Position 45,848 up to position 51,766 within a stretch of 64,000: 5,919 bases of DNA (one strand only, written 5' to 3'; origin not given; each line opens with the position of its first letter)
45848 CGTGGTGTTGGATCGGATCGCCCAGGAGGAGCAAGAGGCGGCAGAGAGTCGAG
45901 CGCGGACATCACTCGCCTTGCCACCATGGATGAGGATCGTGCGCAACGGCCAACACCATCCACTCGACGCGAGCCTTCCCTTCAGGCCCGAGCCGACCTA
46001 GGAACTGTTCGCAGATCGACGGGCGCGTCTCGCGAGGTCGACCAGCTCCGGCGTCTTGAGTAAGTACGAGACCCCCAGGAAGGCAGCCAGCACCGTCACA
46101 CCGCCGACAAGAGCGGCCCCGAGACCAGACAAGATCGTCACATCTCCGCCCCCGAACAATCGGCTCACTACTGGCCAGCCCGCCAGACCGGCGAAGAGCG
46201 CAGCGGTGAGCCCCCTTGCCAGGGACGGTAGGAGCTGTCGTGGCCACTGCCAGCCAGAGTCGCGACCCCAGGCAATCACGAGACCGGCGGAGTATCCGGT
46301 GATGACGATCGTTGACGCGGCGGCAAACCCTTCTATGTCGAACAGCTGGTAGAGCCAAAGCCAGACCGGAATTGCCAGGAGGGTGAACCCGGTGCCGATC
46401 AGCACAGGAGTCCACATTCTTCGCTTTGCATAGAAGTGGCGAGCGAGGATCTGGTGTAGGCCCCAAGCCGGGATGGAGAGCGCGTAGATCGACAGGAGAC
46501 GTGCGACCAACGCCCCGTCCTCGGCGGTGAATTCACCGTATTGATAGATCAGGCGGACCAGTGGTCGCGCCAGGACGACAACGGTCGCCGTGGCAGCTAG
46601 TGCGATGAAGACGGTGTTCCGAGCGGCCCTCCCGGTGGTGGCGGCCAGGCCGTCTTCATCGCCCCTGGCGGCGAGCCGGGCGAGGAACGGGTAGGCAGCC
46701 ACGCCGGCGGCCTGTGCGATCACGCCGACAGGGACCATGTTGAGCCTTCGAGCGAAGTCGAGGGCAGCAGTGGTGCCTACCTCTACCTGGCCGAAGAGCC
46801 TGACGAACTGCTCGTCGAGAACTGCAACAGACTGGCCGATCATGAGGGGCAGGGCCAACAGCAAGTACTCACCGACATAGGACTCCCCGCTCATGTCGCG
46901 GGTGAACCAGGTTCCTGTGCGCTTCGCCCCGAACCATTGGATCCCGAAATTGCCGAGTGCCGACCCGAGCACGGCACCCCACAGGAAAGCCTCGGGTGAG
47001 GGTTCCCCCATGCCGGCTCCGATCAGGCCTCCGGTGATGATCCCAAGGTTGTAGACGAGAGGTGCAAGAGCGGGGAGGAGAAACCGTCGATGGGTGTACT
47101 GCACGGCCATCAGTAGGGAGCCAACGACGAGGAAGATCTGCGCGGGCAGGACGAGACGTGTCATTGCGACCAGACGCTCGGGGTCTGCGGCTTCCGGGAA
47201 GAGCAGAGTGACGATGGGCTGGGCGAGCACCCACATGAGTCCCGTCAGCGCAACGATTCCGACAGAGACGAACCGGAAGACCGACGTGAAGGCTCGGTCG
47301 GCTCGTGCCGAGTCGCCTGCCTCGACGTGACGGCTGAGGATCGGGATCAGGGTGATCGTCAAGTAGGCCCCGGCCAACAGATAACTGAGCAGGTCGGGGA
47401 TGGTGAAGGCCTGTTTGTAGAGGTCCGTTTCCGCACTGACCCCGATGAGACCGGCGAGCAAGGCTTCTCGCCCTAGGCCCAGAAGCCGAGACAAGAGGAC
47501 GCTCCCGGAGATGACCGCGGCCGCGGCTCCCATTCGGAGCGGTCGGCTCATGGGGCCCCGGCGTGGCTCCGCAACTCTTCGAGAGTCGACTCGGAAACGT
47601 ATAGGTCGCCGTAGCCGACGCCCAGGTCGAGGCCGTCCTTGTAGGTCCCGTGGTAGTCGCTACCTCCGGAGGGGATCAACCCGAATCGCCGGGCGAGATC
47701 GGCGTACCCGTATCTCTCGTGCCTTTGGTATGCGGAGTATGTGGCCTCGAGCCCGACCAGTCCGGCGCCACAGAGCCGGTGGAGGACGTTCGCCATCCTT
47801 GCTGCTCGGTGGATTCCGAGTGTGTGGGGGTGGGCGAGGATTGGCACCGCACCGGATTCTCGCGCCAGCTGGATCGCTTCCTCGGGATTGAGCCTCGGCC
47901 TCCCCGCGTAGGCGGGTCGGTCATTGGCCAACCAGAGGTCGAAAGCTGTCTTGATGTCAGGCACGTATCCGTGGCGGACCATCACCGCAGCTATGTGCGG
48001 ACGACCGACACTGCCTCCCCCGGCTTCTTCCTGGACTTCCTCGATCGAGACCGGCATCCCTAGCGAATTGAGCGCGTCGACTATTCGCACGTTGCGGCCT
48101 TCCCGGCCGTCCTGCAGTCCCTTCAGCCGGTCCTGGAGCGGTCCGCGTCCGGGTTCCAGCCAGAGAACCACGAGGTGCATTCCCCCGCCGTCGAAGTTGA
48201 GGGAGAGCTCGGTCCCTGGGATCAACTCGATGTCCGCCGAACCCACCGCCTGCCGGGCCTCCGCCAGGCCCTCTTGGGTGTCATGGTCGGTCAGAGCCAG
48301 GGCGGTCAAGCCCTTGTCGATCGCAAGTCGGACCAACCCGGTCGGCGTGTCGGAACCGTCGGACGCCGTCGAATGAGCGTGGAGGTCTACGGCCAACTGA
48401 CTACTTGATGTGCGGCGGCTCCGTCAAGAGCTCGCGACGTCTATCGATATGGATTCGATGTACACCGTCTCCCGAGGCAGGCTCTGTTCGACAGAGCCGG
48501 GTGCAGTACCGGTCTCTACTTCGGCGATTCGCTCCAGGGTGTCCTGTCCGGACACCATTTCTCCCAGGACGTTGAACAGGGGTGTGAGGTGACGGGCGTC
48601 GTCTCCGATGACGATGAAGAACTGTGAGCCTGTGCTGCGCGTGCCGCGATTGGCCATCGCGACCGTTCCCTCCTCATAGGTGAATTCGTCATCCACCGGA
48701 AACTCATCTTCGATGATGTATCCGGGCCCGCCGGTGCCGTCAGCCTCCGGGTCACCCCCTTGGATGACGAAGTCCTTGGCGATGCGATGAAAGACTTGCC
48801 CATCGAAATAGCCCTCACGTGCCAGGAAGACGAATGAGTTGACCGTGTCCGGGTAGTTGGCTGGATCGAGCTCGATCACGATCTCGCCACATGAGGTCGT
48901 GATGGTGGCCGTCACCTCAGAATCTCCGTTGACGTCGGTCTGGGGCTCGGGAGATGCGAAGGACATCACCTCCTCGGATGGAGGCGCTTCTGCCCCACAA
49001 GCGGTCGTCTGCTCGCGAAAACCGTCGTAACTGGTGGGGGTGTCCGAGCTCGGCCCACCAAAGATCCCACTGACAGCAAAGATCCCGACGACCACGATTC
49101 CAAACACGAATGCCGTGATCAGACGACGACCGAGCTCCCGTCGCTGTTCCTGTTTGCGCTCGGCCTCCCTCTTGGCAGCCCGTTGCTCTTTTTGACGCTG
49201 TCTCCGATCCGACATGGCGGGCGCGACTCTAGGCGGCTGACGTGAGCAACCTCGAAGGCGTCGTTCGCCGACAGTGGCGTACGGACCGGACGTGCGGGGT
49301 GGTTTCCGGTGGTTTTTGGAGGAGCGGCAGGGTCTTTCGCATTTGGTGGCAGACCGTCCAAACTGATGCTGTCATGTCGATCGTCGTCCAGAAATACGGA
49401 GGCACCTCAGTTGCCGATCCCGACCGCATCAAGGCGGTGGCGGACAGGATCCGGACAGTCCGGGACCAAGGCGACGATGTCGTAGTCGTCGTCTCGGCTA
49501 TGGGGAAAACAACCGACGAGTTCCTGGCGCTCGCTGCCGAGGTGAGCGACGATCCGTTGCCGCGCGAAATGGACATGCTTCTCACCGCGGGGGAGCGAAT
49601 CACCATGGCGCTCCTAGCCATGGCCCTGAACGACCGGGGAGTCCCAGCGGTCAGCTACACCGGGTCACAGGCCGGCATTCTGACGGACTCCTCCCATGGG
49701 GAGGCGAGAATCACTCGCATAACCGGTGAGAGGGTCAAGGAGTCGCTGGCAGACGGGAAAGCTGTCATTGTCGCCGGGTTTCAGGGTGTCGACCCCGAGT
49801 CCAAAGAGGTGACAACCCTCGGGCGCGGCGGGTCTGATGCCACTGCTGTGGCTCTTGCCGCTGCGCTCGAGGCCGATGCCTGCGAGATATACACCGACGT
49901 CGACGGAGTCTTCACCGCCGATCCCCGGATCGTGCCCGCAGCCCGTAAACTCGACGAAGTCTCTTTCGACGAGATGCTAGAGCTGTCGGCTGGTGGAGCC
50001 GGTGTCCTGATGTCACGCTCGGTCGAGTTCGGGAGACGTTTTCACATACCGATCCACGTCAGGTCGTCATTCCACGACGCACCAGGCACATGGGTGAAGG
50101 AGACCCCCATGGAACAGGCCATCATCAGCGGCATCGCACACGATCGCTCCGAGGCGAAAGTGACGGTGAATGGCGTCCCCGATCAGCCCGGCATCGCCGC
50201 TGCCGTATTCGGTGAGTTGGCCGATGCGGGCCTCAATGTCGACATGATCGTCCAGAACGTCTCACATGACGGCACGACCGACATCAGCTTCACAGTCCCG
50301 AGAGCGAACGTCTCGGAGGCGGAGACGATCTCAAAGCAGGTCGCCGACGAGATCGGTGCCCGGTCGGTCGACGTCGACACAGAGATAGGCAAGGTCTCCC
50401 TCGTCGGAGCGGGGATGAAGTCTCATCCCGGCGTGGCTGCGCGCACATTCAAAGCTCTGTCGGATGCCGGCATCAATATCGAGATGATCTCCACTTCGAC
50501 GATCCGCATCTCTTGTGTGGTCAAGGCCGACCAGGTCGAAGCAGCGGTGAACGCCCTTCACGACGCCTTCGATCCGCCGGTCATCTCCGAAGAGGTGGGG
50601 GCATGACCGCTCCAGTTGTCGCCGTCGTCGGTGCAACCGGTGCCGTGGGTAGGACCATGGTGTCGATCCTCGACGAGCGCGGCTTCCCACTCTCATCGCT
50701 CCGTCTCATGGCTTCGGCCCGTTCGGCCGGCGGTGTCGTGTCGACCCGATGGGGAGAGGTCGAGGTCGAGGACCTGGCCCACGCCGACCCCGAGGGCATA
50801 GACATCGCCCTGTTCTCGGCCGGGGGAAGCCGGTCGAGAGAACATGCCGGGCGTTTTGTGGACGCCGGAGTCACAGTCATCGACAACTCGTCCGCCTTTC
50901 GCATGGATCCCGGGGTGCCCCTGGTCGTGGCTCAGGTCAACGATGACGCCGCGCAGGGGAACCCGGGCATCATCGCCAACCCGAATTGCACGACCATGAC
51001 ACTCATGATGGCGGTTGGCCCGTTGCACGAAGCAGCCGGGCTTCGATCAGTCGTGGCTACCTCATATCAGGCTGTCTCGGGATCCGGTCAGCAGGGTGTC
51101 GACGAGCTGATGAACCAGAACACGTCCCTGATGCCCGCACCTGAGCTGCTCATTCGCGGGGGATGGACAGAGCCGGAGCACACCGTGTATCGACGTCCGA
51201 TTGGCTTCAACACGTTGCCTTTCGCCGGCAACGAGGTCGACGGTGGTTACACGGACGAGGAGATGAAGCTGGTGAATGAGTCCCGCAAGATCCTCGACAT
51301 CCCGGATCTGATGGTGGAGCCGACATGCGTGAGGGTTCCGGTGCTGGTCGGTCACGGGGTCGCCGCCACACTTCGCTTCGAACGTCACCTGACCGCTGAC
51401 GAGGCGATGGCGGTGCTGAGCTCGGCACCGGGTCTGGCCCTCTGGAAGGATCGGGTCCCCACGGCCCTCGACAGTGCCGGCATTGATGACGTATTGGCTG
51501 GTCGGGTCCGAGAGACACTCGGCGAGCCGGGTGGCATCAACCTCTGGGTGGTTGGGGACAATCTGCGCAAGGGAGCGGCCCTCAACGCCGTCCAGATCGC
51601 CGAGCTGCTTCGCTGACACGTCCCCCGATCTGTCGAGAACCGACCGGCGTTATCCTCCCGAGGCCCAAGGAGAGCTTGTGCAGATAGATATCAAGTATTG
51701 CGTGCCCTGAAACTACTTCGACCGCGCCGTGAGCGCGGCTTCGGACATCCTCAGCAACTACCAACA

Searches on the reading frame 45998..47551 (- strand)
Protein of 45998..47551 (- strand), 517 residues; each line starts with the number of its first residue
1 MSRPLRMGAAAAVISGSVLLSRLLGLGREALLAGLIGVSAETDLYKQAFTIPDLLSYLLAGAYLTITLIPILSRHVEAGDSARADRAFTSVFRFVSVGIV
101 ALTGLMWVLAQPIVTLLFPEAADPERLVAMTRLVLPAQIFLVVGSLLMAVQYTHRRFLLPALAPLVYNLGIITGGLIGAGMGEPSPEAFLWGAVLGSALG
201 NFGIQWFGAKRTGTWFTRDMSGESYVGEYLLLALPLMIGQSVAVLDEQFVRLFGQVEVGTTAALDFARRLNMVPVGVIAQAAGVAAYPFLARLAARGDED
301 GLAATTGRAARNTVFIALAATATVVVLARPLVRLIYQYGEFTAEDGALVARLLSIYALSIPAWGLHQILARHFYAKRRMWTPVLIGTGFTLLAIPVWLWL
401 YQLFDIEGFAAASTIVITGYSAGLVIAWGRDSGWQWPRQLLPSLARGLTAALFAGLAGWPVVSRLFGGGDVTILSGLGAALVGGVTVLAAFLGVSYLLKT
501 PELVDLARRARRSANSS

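Call 65: search_protein_families(library=pfam, proteins=[window:45998-47551:-], max_evalue=0.00001)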
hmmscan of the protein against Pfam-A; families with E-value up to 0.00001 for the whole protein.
window:45998-47551:- (517 aa): 2 families
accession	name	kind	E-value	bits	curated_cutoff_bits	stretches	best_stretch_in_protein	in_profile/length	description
PF03023.19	MurJ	-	4.9e-58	197.3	27.4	1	33-461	2-432/451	Lipid II flippase MurJ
PF13440.11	Polysacc_synt_3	-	9.2e-07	28.8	23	0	264-336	214-284/293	Polysaccharide biosynthesis protein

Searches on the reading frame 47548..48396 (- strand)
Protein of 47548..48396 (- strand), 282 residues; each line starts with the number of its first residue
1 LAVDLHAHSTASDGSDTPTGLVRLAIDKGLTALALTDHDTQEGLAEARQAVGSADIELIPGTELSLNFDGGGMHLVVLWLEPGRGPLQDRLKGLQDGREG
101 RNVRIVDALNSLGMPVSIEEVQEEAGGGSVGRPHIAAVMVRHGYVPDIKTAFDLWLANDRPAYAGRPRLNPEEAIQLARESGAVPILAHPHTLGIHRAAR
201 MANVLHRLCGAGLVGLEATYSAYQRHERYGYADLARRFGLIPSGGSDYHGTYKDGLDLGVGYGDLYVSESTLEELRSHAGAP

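Call 65: search_protein_families(library=pfam, proteins=[window:47548-48396:-], max_evalue=0.00001)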
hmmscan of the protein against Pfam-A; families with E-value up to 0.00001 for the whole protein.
window:47548-48396:- (282 aa): 1 family
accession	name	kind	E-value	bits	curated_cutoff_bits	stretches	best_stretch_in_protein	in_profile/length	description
PF02811.25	PHP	-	6.7e-11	43.2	26.4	1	4-77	1-77/164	PHP domain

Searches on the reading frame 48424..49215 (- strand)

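Call 65: search_protein_families(library=pfam, proteins=[window:48424-49215:-], max_evalue=0.00001)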
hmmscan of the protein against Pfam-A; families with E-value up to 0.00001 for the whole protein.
window:48424-49215:- (263 aa): 1 family
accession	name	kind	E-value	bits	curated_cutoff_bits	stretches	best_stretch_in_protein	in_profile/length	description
PF00160.26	Pro_isomerase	-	1.4e-34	120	21.7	1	104-255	3-156/159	Cyclophilin type peptidyl-prolyl cis-trans isomerase/CLD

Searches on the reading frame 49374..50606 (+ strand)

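Call 65: search_protein_families(library=pfam, proteins=[window:49374-50606:+], max_evalue=0.00001)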
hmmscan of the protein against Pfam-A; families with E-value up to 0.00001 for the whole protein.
window:49374-50606:+ (410 aa): 4 families
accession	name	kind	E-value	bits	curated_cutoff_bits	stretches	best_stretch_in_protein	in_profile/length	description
PF00696.33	AA_kinase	-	1.3e-56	192.5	24.9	1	3-231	2-234/234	Amino acid kinase family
PF22468.2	ACT_9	-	2.4e-39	133.3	27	2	341-399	1-61/61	ACT domain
PF13840.12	ACT_7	-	8.3e-24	83.7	27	1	336-397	4-65/65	ACT domain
PF01842.31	ACT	-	6.6e-23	80.6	27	2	265-325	3-63/66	ACT domain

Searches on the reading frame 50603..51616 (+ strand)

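Call 65: search_protein_families(library=pfam, proteins=[window:50603-51616:+], max_evalue=0.00001)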
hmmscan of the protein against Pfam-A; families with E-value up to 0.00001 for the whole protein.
window:50603-51616:+ (337 aa): 2 families
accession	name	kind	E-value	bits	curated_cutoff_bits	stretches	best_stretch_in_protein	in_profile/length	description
PF02774.23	Semialdhyde_dhC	-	7.4e-43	147.3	26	1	139-323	2-184/184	Semialdehyde dehydrogenase, dimerisation domain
PF01118.30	Semialdhyde_dh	-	1.1e-29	103.8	26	1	6-117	2-118/121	Semialdehyde dehydrogenase, NAD binding domain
